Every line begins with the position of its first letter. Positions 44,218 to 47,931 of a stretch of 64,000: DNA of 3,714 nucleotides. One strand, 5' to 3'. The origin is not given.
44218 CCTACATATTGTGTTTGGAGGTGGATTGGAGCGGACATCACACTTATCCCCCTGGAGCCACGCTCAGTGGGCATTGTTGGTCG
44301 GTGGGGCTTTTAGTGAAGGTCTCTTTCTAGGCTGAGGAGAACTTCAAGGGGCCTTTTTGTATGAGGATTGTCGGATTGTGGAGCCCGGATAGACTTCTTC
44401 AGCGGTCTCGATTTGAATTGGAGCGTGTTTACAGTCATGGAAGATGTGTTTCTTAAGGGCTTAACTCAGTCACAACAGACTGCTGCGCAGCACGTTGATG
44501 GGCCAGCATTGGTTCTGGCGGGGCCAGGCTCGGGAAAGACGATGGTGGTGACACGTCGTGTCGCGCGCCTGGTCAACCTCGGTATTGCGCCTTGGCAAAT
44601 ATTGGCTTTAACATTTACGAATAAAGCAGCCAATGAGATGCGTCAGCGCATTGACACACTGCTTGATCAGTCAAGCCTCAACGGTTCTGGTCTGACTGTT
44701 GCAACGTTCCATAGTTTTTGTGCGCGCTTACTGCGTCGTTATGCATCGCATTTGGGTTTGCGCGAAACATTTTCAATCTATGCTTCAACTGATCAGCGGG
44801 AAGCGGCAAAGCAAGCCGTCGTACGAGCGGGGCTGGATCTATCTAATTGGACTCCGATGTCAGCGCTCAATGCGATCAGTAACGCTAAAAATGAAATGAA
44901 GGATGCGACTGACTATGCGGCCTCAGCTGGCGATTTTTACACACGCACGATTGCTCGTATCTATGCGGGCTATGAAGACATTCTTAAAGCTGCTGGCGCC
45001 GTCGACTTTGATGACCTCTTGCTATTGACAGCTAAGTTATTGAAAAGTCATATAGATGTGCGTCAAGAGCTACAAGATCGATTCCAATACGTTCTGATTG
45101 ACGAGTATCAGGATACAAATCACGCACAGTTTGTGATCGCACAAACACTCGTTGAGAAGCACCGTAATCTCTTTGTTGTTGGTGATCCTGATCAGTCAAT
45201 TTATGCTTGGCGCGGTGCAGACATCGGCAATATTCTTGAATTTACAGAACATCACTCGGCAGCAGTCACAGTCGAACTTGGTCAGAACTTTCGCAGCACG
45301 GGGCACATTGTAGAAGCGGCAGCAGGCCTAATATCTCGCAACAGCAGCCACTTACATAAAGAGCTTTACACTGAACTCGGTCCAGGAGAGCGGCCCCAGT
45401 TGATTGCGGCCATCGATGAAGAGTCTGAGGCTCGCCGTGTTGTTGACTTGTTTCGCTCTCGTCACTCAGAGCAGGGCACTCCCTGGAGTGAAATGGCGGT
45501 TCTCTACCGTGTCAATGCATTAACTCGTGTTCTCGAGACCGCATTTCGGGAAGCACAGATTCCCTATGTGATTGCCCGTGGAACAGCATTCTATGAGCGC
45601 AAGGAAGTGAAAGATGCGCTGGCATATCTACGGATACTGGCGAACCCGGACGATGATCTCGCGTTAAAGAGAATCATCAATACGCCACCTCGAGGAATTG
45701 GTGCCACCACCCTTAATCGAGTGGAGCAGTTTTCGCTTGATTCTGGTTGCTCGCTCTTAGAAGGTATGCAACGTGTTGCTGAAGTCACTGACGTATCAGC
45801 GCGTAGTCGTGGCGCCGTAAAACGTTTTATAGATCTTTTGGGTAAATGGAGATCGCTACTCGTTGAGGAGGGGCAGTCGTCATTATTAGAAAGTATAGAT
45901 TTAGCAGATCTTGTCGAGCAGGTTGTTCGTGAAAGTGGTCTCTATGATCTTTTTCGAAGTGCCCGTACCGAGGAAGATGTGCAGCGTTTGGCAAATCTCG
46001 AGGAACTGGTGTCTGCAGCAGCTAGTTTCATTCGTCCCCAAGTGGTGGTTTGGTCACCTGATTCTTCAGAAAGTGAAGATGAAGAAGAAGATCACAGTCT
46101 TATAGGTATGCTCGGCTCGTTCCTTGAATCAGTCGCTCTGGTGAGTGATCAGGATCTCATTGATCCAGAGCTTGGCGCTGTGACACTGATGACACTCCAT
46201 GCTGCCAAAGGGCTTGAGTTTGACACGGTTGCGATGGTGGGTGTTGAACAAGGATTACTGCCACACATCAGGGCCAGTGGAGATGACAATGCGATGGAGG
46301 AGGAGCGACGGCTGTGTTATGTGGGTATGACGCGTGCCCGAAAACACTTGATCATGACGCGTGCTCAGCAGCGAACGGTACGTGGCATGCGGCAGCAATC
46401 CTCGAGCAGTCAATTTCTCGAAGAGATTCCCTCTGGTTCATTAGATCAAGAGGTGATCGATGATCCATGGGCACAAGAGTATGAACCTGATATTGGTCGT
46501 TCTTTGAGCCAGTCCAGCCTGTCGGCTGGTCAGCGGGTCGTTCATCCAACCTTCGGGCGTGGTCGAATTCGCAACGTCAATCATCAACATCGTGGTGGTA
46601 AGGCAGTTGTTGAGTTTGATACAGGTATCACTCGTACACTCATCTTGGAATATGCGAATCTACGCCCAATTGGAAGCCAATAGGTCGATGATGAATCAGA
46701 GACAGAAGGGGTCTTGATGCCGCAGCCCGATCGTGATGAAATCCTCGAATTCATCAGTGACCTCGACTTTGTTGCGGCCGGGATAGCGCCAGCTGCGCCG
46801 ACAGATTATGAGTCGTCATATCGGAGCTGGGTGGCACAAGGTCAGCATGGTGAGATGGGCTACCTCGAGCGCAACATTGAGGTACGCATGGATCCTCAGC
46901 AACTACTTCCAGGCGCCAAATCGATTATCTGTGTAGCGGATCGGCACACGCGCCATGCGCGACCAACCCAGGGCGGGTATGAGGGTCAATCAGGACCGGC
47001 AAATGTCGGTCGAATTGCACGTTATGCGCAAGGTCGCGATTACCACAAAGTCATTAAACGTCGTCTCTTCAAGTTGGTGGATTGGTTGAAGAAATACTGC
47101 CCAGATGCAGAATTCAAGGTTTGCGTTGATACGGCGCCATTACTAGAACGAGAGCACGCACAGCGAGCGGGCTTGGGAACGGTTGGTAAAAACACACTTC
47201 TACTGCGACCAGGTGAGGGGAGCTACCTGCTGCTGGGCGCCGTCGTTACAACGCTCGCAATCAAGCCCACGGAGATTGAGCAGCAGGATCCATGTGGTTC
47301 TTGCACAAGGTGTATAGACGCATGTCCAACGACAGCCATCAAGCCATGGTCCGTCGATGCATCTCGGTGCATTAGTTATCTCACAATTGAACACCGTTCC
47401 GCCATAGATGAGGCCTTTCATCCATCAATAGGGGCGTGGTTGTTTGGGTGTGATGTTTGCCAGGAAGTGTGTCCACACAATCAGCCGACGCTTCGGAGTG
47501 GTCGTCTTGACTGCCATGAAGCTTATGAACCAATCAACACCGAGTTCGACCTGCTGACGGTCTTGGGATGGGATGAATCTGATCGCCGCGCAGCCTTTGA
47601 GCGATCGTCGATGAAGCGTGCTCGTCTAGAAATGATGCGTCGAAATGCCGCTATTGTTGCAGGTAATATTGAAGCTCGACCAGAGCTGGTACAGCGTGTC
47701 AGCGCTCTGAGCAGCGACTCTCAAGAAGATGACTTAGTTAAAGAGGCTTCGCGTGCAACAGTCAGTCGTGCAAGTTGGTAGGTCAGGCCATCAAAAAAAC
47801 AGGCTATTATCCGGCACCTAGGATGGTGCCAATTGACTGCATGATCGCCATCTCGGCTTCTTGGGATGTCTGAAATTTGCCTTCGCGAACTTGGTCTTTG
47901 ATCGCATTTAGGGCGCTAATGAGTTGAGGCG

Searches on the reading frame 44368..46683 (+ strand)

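Call 18: search_protein_families(library=pfam, proteins=[window:44368-46683:+], max_evalue=0.001)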
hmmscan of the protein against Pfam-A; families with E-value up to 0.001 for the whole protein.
window:44368-46683:+ (771 aa): 6 families
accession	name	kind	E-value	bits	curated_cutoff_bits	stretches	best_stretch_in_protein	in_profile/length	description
PF00580.27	UvrD-helicase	-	1.5e-85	287.6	23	1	32-295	1-269/271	UvrD/REP helicase N-terminal domain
PF13361.12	UvrD_C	-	1.2e-65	222.7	25.6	1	303-667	2-349/350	UvrD-like helicase C-terminal domain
PF13245.12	AAA_19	-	4.8e-22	79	25.1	1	41-280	8-132/134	AAA domain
PF13538.12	UvrD_C_2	-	2.2e-09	37.5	27.4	1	605-663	2-51/52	UvrD-like helicase C-terminal domain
PF13604.12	AAA_30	-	4.3e-08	33.6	27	0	32-96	2-67/191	AAA domain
PF01443.25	Viral_helicase1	-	2.2e-07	31.4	21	0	605-662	178-225/228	Viral superfamily 1 RNA helicase core domain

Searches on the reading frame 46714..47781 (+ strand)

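Call 75: search_protein_families(library=pfam, proteins=[window:46714-47781:+], max_evalue=0.001)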
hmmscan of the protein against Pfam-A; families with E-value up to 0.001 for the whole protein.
window:46714-47781:+ (355 aa): 6 families
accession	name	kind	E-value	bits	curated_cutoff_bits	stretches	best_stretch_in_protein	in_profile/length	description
PF08331.15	QueG_DUF1730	-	1.8e-22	79.5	25.1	1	58-140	1-77/77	Epoxyqueuosine reductase QueG, DUF1730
PF13484.11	Fer4_16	-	3.4e-21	76.2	30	1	194-256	2-66/66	4Fe-4S double cluster binding domain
PF25160.1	LdpA_Fe-S-bd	-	2.5e-05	24.4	27.6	0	180-211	15-45/49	LdpA Fe-S cluster-binding domain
PF13237.11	Fer4_10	-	8.8e-05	22.8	25.5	0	189-209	4-32/53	4Fe-4S dicluster domain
PF12838.12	Fer4_7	-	0.0001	23.1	27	1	194-256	2-51/52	4Fe-4S dicluster domain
PF00037.32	Fer4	-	0.00017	21.7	21.1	0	192-210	6-24/24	4Fe-4S binding domain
